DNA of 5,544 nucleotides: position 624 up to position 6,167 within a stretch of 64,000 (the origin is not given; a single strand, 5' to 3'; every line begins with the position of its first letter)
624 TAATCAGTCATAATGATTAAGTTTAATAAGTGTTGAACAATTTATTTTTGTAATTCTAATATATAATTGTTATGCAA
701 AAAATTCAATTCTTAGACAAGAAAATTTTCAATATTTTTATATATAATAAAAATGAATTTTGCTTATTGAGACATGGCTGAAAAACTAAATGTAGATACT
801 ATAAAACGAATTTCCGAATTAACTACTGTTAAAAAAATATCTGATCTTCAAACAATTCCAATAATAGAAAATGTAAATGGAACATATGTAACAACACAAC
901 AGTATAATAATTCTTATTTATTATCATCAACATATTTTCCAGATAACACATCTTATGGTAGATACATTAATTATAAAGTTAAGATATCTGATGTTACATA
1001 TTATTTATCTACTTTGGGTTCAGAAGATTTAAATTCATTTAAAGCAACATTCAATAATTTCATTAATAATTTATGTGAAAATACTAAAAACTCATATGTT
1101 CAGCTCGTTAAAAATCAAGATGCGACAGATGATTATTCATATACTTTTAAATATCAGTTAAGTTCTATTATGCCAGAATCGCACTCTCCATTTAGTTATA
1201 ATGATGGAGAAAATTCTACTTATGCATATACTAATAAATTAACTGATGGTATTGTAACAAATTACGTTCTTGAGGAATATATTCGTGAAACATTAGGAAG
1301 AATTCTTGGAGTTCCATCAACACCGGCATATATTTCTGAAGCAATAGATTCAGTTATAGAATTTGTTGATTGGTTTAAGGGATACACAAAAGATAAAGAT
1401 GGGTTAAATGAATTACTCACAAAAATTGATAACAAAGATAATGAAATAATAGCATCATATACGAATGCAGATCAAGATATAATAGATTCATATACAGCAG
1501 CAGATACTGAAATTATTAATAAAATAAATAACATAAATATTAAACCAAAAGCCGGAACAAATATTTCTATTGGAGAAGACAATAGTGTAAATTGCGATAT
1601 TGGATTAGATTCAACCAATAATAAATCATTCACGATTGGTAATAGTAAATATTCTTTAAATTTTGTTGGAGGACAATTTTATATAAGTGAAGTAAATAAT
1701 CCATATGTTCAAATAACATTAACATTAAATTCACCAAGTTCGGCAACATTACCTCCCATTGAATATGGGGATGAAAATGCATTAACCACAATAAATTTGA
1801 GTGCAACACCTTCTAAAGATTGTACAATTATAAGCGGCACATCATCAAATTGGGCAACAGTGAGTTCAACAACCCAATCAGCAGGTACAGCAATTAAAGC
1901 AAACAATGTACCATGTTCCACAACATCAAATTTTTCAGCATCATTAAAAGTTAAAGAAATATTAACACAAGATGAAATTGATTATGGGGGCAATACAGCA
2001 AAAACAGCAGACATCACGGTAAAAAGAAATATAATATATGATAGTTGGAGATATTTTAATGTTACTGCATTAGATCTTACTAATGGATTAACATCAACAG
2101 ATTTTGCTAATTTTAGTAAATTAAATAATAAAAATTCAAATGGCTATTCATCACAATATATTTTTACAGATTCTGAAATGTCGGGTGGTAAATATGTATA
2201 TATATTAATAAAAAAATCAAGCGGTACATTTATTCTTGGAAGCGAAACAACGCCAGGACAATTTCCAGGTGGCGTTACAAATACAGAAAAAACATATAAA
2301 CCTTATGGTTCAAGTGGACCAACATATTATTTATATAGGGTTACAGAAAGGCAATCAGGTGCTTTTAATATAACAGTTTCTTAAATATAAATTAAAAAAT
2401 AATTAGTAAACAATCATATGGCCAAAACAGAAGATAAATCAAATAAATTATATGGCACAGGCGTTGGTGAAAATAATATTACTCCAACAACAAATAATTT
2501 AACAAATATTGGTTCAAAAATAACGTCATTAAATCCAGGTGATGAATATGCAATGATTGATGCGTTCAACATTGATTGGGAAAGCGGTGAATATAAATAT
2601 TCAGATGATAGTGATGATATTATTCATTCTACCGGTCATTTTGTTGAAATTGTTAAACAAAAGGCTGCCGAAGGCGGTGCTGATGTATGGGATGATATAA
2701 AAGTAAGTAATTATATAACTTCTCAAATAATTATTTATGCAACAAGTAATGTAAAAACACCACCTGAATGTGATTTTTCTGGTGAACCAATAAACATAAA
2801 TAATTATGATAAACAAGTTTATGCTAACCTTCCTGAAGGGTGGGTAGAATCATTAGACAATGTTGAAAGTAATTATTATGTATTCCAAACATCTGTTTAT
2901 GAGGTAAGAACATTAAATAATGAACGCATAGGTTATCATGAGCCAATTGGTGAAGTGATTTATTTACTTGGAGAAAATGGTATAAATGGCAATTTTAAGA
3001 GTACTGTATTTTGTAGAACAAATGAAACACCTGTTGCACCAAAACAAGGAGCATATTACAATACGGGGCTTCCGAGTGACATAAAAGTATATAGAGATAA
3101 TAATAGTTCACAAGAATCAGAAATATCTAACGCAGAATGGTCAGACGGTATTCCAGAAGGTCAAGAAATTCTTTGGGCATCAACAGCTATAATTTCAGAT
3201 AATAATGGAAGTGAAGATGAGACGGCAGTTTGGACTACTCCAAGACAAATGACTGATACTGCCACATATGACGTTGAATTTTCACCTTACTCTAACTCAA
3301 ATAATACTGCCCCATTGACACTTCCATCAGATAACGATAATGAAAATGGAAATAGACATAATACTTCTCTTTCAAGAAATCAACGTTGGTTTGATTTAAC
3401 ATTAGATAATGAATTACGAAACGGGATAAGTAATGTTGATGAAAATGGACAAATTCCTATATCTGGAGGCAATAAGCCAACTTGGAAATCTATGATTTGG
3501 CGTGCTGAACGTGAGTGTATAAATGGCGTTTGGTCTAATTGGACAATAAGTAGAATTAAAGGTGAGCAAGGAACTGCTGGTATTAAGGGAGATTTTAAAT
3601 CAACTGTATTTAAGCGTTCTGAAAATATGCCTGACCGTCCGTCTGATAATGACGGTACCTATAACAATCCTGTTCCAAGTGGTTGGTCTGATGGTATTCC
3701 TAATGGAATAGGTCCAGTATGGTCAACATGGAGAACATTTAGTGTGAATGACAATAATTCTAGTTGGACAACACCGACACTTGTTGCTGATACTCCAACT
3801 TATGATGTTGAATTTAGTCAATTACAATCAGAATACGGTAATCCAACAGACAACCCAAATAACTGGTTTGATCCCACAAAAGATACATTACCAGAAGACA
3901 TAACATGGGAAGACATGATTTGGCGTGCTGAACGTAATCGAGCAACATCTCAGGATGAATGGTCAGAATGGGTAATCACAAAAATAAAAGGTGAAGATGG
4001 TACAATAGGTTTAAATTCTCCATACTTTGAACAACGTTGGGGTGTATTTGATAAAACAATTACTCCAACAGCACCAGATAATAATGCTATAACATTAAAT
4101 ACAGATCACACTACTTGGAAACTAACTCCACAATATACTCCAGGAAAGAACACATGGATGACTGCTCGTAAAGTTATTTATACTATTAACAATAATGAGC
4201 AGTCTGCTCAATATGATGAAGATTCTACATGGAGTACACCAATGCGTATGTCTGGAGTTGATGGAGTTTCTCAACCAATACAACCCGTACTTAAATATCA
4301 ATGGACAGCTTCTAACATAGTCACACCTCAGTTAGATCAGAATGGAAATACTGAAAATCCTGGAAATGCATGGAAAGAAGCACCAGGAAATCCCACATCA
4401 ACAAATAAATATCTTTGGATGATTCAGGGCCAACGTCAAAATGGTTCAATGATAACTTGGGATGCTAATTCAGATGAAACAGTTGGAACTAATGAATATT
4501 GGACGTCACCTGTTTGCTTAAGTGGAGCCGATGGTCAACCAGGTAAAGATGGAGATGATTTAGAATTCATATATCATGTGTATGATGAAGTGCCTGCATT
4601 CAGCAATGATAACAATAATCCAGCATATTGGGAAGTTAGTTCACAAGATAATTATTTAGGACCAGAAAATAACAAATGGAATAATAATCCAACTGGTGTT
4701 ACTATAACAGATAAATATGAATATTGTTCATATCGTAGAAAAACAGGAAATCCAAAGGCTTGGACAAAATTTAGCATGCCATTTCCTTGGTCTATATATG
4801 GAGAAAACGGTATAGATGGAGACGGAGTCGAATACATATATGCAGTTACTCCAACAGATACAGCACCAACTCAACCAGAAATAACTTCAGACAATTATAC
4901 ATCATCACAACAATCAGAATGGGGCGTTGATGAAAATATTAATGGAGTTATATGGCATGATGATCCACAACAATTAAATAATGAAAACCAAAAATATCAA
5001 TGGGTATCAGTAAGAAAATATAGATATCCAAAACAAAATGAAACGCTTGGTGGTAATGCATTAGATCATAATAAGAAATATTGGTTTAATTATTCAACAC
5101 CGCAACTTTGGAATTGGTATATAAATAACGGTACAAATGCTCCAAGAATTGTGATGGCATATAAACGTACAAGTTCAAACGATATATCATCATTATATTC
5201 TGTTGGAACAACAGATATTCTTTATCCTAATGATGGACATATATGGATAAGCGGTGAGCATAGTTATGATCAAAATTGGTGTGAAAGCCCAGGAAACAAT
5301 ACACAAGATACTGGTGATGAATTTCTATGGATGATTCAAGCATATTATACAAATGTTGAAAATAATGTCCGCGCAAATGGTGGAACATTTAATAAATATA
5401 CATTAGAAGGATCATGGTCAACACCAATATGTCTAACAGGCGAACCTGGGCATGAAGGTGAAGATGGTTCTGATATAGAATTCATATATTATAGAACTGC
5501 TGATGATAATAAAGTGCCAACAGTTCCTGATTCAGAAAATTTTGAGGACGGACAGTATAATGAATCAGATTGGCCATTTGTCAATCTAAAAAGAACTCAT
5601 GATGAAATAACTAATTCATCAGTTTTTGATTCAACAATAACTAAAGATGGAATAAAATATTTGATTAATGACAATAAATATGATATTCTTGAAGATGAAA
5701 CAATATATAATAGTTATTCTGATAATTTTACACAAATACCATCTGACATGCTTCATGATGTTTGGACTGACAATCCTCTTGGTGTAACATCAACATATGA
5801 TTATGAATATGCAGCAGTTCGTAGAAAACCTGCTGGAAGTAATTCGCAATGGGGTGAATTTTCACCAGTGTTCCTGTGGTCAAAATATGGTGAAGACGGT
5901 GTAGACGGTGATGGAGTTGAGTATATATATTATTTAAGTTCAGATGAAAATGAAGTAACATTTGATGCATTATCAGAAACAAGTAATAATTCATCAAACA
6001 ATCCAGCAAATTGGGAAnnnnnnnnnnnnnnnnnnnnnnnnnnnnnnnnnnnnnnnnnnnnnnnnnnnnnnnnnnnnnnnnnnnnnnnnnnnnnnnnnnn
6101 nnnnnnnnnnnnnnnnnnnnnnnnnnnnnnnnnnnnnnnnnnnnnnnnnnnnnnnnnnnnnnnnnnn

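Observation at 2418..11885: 3155-aa giant protein built from about 10 collagen-like GxxGxxG / EYIY repeat modules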

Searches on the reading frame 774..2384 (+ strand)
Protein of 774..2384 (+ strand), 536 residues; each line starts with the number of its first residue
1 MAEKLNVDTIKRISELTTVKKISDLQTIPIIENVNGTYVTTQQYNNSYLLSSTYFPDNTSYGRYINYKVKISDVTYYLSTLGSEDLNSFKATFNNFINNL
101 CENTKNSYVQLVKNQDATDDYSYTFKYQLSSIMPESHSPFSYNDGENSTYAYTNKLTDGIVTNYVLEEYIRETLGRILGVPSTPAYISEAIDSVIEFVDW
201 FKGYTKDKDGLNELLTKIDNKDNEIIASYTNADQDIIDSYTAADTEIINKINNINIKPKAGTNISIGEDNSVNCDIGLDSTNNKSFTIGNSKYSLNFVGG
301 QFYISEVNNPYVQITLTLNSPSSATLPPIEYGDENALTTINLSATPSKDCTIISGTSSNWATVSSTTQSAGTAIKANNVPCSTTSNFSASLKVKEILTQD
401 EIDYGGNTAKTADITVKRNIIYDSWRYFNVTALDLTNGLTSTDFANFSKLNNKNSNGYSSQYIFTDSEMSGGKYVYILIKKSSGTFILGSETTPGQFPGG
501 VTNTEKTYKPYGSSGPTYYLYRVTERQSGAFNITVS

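Call 4: search_protein_families(library=pfam, proteins=[window:774-2384:+], max_evalue=1)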
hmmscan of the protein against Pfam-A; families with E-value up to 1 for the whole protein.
window:774-2384:+ (536 aa): 2 families
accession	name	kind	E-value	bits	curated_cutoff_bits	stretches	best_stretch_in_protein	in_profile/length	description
PF23667.1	CUB_CDCP1_1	-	0.08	13.3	27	0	338-365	11-40/72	CDCP1 CUB domain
PF14747.11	DUF4473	-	0.18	12.8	25.9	0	190-240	20-74/78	Domain of unknown function (DUF4473)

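Call 5: search_protein_families(library=phrogs, proteins=[window:774-2384:+], max_evalue=0.01)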
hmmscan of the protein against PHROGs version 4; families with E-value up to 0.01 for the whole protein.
window:774-2384:+ (536 aa): 0 families

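Call 93: search_dna_similar(query=window:774-2381:+, collection=phages, mode=protein, max_rows=10, max_evalue=0.001)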
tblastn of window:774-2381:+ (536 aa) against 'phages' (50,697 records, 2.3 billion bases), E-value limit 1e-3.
No match.

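Call 95: search_solved_structures(query=window:774-2381:+, max_evalue=1)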
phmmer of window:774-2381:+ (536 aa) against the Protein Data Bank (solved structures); distinct sequences matched with E-value up to 1: 0.

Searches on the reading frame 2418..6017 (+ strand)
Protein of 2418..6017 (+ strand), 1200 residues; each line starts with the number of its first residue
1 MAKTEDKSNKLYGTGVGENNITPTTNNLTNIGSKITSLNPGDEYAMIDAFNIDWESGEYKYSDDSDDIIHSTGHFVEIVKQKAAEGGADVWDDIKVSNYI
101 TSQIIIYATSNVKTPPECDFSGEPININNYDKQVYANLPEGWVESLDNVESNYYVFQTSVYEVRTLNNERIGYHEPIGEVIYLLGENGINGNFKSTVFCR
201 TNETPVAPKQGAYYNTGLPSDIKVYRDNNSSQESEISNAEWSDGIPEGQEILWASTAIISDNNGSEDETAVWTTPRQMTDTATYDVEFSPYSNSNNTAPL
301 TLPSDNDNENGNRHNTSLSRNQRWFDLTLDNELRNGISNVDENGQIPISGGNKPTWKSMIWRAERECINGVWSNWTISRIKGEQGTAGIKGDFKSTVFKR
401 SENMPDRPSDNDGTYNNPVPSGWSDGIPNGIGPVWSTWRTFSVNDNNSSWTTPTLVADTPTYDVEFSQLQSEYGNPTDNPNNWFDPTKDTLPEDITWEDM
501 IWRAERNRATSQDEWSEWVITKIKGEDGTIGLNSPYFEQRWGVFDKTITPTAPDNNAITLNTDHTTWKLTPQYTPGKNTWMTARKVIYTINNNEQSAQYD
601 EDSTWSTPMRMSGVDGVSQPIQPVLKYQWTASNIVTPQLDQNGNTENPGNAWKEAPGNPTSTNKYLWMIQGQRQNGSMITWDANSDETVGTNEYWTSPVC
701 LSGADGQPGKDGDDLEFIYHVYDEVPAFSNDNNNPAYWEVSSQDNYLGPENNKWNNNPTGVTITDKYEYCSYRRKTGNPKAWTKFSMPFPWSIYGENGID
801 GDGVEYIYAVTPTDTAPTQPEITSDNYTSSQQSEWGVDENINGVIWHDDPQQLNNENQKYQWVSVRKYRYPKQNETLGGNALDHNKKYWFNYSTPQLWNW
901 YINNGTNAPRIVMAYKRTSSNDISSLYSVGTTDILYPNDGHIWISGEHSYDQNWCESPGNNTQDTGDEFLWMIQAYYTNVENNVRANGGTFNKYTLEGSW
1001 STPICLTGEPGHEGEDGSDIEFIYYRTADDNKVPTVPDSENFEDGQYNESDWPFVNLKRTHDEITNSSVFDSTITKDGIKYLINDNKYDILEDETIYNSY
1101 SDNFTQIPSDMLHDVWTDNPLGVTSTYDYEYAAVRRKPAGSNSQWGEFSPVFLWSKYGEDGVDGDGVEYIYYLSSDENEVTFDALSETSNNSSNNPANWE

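Call 53: predict_structure(alignment_id=A2)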
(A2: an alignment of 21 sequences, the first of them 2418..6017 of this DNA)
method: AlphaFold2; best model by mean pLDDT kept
length: 1200 residues; sequences in the alignment: 21
mean_pLDDT: 54.5   pTM: 0.30
mean pLDDT of the five models: 54.5, 53.4, 53.3, 45.9, 43.7
residues with pLDDT >= 90: 0; 70-90: 271; 50-70: 415; < 50: 514
segments of 3 or more residues with pLDDT < 50: 1-52, 79-96, 123-131, 183-193, 261-264, 279-284, 292-298, 306-322, 328-358, 366-368, 378-391, 471-481, 525-534, 591-594, 612-623, 641-646, 674-677, 681-693, 703-711, 792-820, 833-867, 892-912, 924-952, 957-965, 982-992, 1011-1017, 1030-1033, 1038-1053, 1055-1079, 1083-1108, 1123-1127, 1155-1200
pLDDT, mean of each block of 10 residues (from residue 1): 31 30 32 31 36 55 59 50 41 50 76 74 45 70 69 69 74 78 42 64 82 72 77 75 66 69 60 66 54 47 46 39 52 38 38 47 52 51 28 69 84 72 77 77 62 75 70 35 70 70 69 65 46 59 75 80 80 64 71 63 70 38 60 62 47 56 62 50 36 52 47 68 69 79 79 72 59 67 72 35 26 37 59 41 42 38 48 66 65 38 35 57 44 39 39 48 50 56 42 54 56 44 60 50 40 39 36 47 42 33 43 58 51 61 59 45 28 28 24 25
secondary structure, 60 per line:
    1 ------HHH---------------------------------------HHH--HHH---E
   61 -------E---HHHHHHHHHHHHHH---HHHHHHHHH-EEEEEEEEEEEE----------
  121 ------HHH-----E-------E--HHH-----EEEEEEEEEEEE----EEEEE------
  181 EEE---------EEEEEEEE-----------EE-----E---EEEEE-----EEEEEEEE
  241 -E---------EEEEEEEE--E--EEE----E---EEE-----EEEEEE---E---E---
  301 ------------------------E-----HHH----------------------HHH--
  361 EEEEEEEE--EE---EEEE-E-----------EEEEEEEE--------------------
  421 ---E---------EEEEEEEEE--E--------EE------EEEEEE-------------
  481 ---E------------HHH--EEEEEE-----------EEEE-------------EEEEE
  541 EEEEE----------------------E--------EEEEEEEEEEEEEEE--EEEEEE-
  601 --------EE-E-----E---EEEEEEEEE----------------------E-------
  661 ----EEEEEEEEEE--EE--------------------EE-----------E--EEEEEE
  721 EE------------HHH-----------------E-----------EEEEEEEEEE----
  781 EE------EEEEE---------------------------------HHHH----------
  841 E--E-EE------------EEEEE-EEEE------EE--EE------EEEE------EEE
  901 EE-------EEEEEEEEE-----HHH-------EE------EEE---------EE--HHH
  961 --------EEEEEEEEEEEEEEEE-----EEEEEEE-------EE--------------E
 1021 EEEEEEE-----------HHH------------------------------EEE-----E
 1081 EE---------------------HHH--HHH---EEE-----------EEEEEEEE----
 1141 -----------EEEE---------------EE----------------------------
elements in order (helices of 4 or more, strands of 3 or more residues): H72-85 H89-97 E99-110 E154-165 E170-174 E181-183 E193-200 E223-227 E233-240 E252-259 E265-267 E276-278 E284-289 E361-368 E376-379 E393-400 E434-442 E462-467 E502-507 E519-522 E536-545 E577-591 E594-599 E622-630 E665-674 E715-722 E767-776 E789-793 H827-830 E860-864 E866-869 E888-891 E898-902 E910-918 E942-944 E969-984 E990-996 E1020-1027 E1072-1074 E1080-1082 E1115-1117 E1129-1136 E1152-1155

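Call 56: fold_search(model_id=the predicted structure, library=pdb)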
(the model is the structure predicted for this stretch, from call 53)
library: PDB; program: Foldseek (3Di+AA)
matches with E <= 10: 209; with E <= 0.001: 0
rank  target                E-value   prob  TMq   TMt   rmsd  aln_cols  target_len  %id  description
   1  4yz4_A                2.3e-03  0.09  0.05  0.07  30.4       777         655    9  Crystal Structure of Streptococcus pneumoniae NanC, in complex with N-Acetylneuraminic acid. (released 2015-09-23)
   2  4yz1_B                3.1e-03  0.10  0.06  0.08  30.2       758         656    9  Crystal Structure of Streptococcus pneumoniae NanC, apo structure. (released 2015-09-23)
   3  4yz5_B                7.6e-03  0.08  0.06  0.08  29.8       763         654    9  Crystal Structure of Streptococcus pneumoniae NanC, in complex with 3-Sialyllactose (released 2015-09-23)
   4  4yz1_A                1.1e-02  0.07  0.06  0.08  30.0       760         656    9  Crystal Structure of Streptococcus pneumoniae NanC, apo structure. (released 2015-09-23)
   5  4yw1_A                1.3e-02  0.06  0.06  0.07  29.3       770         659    9  Crystal Structure of Streptococcus pneumoniae NanC, complex with Neu5Ac and Neu5Ac2en following soaking with 3'SL (released 2015-09-23)
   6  4yz3_A                1.6e-02  0.07  0.06  0.08  29.3       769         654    9  Crystal Structure of Streptococcus pneumoniae NanC, in complex with Oseltamivir. (released 2016-04-20)
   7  8fjp_A                2.3e-02  0.03  0.05  0.03  46.7      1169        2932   10  Cryo-EM structure of native mosquito salivary gland surface protein 1 (SGS1) (released 2023-03-01)
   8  9pwq_A                2.9e-02  0.04  0.06  0.05  46.8      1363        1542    8  Cryo-EM structure of receptor tyrosine kinase ROS1 extracellular domain in complex with NELL2 (released 2026-02-25)
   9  8cml_E                4.5e-02  0.07  0.06  0.09  30.6       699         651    8  Cryo-EM structure of complement C5 in complex with nanobodies UNbC5-1 and UNbC5-2 (released 2023-09-27)
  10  8a0y_A                5.2e-02  0.06  0.06  0.09  33.5       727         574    8  Crystal structure of mouse contactin 2 immunoglobulin domains (released 2023-11-01)
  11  8coe_C                5.5e-02  0.08  0.07  0.10  30.8       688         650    8  complement C5 in complex with the LCP0195 nanobody (released 2024-01-03)
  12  8k3j_A                5.8e-02  0.06  0.06  0.09  34.6       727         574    7  Structure of human CNTN2 immunoglobulin domains 1-6 homo-dimer (released 2024-07-17)
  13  2w38                  6.1e-02  0.06  0.05  0.09  23.9       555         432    8  Crystal structure of the pseudaminidase from Pseudomonas aeruginosa (released 2008-12-23)
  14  8opr_A                7.0e-02  0.08  0.07  0.10  25.3       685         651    8  Structure of the EA1 surface layer of Bacillus anthracis (released 2023-11-08)
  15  9bfs_A                9.9e-02  0.03  0.07  0.06  36.4      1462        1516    7  Cryo-EM structure of Sevenless extracellular domain (dimer, pH 6.6) (released 2025-01-29)
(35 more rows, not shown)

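Call 60: fold_search(model_id=the predicted structure, library=viral)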
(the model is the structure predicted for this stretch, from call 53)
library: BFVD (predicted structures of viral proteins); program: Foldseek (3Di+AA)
matches with E <= 10: 312; with E <= 0.001: 29
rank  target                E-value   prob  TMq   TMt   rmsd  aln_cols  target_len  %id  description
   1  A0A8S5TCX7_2          3.2e-17  1.00  0.10  0.09  42.2      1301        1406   11  Tail protein [Myoviridae sp. ctK5o5]
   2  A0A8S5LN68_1          4.8e-16  1.00  0.07  0.09  40.1      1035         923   14  Tail protein [Siphoviridae sp. ctsf32]
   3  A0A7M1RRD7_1          7.8e-16  1.00  0.09  0.11  41.2       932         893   17  Uncharacterized protein [uncultured phage cr56_1]
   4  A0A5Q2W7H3            1.6e-12  1.00  0.07  0.07  38.4      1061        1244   11  (no name in the UniProt tables at hand)
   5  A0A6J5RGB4            9.8e-11  1.00  0.07  0.07  44.9      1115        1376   11  Ig-like domain-containing protein [uncultured Caudovirales phage]
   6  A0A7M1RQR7            2.9e-10  1.00  0.09  0.11  29.0       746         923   16  Uncharacterized protein [uncultured phage cr52_1]
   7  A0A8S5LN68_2          4.5e-10  1.00  0.06  0.08  39.1       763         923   14  Tail protein [Siphoviridae sp. ctsf32]
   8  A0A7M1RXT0            5.5e-10  1.00  0.08  0.10  40.8      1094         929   12  Uncharacterized protein [uncultured phage cr108_1]
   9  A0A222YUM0            2.3e-09  1.00  0.08  0.11  45.6       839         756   14  (no name in the UniProt tables at hand)
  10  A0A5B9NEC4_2          9.6e-09  0.97  0.07  0.08  38.0      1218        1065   10  Tail fiber protein [Klebsiella phage KPN4]
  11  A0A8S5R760            1.2e-08  0.99  0.07  0.09  39.1       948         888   15  Uncharacterized protein [virus sp. ctKgb28]
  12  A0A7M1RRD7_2          1.4e-08  1.00  0.09  0.11  36.9       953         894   12  Uncharacterized protein [uncultured phage cr56_1]
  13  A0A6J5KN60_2          8.8e-08  0.97  0.08  0.10  46.8      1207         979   10  Tip attachment protein J (Fragment) [uncultured Caudovirales phage]
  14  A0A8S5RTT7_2          3.3e-07  0.91  0.07  0.08  46.7      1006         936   12  Tail protein [Siphoviridae sp. ctQjT5]
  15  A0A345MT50            1.7e-06  0.90  0.07  0.09  42.8       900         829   13  Collagen triple helix repeat protein [crAssphage sp. isolate ctbg_1]
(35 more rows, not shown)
